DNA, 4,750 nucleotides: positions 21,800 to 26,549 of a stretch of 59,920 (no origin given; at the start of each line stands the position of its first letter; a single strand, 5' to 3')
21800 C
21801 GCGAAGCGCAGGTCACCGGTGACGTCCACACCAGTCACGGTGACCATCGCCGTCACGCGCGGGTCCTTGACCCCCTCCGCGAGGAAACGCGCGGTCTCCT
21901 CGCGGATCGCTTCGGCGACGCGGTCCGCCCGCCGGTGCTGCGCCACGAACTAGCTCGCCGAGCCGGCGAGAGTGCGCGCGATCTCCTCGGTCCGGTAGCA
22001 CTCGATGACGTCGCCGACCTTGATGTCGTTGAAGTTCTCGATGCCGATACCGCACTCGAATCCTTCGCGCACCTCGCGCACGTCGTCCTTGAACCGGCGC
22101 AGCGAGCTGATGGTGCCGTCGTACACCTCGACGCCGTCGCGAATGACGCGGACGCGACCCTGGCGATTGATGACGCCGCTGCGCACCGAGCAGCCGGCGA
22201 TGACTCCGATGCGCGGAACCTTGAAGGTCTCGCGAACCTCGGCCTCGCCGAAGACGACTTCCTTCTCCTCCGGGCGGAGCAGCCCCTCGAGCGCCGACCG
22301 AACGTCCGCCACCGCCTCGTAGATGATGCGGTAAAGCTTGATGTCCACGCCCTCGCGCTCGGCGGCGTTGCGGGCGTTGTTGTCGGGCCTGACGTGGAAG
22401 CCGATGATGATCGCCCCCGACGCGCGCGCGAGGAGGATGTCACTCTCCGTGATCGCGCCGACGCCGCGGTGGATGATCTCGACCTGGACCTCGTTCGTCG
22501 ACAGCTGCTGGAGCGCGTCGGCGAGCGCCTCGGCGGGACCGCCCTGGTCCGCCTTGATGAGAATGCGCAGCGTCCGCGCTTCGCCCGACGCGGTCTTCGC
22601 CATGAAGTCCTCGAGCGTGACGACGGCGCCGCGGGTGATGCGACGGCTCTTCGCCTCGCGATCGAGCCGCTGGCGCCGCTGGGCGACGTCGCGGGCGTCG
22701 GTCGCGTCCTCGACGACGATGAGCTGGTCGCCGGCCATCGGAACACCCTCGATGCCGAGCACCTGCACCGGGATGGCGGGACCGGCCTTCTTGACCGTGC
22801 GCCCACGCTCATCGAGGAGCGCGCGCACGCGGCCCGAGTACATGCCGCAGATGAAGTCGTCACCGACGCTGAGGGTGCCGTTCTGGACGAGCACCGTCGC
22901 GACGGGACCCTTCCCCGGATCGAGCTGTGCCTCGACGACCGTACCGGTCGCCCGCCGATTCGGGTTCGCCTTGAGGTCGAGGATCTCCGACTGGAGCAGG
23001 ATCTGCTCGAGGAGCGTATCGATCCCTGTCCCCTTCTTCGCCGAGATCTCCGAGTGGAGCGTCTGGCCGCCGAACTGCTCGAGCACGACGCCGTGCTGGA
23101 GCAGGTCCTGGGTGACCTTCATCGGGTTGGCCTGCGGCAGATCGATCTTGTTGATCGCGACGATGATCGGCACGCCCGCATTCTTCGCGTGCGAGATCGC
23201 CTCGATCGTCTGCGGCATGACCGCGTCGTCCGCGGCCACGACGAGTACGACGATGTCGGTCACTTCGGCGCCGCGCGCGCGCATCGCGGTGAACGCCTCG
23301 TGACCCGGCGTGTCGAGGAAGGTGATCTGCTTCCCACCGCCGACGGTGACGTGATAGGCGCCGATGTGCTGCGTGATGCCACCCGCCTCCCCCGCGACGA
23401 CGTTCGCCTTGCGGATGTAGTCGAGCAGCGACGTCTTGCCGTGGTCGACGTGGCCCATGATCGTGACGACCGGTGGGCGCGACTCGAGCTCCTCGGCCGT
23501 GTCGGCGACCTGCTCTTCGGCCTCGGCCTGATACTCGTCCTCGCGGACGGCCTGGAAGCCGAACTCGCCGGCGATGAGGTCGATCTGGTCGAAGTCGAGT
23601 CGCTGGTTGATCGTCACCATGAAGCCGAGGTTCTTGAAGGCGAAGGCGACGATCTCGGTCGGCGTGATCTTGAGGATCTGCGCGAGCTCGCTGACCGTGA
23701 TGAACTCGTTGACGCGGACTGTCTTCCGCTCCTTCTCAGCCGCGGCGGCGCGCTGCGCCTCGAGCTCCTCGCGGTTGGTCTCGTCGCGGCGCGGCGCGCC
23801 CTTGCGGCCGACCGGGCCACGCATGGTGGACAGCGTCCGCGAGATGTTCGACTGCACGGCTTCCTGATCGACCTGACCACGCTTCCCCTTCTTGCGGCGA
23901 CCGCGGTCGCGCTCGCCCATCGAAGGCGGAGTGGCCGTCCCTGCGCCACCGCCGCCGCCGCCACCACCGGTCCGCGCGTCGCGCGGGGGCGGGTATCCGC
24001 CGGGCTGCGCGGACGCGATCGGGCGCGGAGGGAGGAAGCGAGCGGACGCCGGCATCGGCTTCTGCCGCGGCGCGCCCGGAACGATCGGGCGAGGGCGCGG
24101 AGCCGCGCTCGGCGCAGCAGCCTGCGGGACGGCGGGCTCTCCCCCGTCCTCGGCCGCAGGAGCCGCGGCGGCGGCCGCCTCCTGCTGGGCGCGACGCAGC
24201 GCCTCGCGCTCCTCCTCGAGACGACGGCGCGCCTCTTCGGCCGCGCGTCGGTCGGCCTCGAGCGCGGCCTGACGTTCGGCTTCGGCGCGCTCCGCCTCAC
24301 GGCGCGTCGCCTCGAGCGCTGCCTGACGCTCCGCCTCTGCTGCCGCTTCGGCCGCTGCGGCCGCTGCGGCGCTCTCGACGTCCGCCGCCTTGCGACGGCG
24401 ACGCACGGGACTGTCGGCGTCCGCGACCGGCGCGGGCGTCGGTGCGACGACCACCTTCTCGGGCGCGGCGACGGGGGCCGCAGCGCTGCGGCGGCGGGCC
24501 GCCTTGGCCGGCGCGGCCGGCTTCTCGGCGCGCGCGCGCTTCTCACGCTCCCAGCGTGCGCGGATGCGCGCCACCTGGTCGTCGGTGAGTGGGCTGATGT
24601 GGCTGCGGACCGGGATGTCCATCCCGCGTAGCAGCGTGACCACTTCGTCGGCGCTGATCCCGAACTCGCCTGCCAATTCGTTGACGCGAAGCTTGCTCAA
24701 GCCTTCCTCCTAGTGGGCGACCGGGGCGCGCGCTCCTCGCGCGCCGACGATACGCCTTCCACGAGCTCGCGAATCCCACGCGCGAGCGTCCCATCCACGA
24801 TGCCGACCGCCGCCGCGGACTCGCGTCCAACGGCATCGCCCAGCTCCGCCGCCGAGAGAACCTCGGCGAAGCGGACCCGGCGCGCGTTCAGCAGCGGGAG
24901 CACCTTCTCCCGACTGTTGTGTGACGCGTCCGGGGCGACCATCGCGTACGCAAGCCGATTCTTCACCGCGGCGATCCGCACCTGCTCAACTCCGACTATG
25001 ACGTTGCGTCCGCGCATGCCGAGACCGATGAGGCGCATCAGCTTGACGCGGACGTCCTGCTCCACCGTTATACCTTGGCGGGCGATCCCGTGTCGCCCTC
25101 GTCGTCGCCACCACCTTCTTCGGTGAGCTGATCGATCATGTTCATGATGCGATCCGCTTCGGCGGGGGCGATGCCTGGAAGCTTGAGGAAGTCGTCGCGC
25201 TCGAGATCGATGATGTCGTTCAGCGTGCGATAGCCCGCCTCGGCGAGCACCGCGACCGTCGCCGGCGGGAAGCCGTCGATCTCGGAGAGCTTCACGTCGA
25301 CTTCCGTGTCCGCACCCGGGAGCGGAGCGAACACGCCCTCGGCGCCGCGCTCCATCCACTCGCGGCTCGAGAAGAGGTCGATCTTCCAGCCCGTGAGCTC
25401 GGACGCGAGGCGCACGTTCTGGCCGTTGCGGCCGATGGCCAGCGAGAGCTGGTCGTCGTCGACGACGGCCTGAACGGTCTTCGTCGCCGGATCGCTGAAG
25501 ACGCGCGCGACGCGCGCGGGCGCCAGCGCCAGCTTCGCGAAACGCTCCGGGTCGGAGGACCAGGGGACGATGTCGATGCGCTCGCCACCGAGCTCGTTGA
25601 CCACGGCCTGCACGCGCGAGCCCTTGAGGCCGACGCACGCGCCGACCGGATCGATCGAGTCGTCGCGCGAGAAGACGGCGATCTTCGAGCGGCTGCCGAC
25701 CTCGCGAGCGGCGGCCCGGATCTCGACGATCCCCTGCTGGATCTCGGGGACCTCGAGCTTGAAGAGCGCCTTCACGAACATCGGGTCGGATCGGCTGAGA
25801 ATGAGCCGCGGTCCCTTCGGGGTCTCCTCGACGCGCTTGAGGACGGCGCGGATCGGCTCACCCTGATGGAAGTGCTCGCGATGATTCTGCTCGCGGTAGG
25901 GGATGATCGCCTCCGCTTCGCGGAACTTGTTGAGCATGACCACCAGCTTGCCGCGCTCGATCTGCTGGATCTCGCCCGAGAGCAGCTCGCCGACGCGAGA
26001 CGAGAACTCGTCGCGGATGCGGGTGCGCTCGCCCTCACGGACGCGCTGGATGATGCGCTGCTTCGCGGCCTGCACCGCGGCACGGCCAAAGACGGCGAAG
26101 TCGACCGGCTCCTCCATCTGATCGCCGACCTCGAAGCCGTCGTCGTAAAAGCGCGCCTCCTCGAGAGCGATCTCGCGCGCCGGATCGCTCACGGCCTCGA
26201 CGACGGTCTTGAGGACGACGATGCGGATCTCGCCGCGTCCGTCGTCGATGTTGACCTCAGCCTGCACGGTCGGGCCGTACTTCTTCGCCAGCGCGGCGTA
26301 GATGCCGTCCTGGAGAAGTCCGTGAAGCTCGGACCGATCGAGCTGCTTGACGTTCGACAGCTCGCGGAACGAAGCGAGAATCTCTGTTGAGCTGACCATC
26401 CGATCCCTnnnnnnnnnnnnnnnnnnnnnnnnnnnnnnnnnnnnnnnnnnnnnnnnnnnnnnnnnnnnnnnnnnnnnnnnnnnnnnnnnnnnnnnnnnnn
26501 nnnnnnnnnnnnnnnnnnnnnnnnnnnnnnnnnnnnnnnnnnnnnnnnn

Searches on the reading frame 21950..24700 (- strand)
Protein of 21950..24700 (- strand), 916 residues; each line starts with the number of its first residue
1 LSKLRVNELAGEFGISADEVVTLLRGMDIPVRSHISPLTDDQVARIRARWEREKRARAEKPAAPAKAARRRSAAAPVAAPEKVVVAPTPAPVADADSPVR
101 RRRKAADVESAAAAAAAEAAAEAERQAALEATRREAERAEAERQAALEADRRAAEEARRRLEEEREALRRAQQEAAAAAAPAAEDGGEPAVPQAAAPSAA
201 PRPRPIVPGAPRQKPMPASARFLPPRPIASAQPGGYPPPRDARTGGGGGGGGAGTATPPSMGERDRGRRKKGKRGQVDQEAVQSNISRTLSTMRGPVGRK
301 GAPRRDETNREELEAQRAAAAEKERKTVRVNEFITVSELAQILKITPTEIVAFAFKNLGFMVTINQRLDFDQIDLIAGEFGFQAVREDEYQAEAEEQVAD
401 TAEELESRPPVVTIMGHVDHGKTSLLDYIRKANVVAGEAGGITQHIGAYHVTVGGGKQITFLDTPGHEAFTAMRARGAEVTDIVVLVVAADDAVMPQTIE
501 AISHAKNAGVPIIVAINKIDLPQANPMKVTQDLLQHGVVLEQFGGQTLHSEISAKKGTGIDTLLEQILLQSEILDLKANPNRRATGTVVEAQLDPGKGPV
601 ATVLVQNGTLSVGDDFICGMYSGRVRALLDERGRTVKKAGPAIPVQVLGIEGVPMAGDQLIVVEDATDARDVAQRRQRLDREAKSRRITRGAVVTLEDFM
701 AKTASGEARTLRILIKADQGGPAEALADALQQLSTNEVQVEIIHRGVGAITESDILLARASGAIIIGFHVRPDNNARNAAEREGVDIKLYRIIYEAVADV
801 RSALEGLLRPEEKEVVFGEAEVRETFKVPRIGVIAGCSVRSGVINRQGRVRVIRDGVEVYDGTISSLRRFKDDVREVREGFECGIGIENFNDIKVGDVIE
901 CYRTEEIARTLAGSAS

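Call 24: search_protein_families(library=pfam, proteins=[window:21950-24700:-])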
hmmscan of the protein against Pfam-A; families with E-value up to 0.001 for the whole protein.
window:21950-24700:- (916 aa): 11 families
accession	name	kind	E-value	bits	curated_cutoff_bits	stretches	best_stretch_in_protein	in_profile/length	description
PF11987.13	IF-2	-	2.9e-38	130.8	27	1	692-800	8-116/117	Translation-initiation factor 2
PF00009.33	GTP_EFTU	-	3e-33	115.5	26.5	1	412-568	6-183/188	Elongation factor Tu GTP binding domain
PF22042.2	EF-G_D2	-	9.5e-26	90.2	27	1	584-663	2-84/84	Elongation factor G domain 2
PF04760.21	IF2_N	-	1.4e-25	89.3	25.3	2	332-382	2-52/53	Translation initiation factor IF-2, N-terminal region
PF01926.29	MMR_HSR1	-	6e-11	42.9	21.9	1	412-518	2-113/113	50S ribosome-binding GTPase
PF03144.31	GTP_EFTU_D2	-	8.4e-10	39.4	30.3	1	832-899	1-72/73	Elongation factor Tu domain 2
PF02421.24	FeoB_N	-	6.1e-06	26.3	27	1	412-567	3-156/156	Ferrous iron transport protein B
PF00071.28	Ras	-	1.1e-05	25.6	21.6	1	413-568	3-157/162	Ras family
PF03193.22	RsgA_GTPase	-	0.00012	22.3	30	0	478-567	21-104/174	RsgA GTPase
PF09439.16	SRPRB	-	0.00034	20.5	25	0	409-535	3-135/178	Signal recognition particle receptor beta subunit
PF00025.27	Arf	-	0.00096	19.1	22.3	0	414-567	19-170/174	ADP-ribosylation factor family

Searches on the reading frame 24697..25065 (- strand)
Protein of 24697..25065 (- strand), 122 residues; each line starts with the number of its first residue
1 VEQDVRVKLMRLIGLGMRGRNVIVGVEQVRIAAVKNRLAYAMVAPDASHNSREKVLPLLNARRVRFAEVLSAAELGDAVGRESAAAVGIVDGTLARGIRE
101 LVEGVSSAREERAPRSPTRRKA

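Call 24: search_protein_families(library=pfam, proteins=[window:24697-25065:-])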
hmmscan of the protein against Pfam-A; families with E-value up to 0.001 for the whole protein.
window:24697-25065:- (122 aa): 1 family
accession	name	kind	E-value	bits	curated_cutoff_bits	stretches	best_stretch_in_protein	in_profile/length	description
PF01248.31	Ribosomal_L7Ae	-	0.0001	22.3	22.1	1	11-91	5-87/95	Ribosomal protein L7Ae/L30e/S12e/Gadd45 family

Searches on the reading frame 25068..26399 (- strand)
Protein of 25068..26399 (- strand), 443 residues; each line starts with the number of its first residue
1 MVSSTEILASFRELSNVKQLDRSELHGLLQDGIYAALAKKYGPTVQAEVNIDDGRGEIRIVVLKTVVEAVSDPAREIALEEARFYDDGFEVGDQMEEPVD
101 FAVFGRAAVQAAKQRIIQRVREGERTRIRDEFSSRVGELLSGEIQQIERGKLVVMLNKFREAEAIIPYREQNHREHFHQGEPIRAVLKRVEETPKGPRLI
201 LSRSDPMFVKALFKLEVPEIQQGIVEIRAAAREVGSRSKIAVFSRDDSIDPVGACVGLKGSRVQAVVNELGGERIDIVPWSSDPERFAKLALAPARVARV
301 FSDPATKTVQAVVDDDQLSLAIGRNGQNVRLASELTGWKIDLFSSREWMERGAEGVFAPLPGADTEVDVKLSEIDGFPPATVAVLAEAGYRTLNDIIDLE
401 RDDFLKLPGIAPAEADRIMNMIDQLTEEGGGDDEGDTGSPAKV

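Call 24: search_protein_families(library=pfam, proteins=[window:25068-26399:-])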
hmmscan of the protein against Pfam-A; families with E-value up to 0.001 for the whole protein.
window:25068-26399:- (443 aa): 4 families
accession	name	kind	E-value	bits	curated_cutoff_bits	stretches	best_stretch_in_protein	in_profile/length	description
PF08529.16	NusA_N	-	9.4e-31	106.9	23.8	1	6-125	1-118/119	NusA N-terminal domain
PF13184.12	KH_5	-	2.2e-30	105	27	1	235-300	2-67/69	NusA-like KH domain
PF14520.12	HHH_5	-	1.3e-06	29.2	27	1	371-419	4-52/57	Helix-hairpin-helix domain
PF23095.1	KH_NusA_C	-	1.1e-05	25.8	34.2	1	315-342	7-34/59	Transcription termination/antitermination protein NusA, KH domain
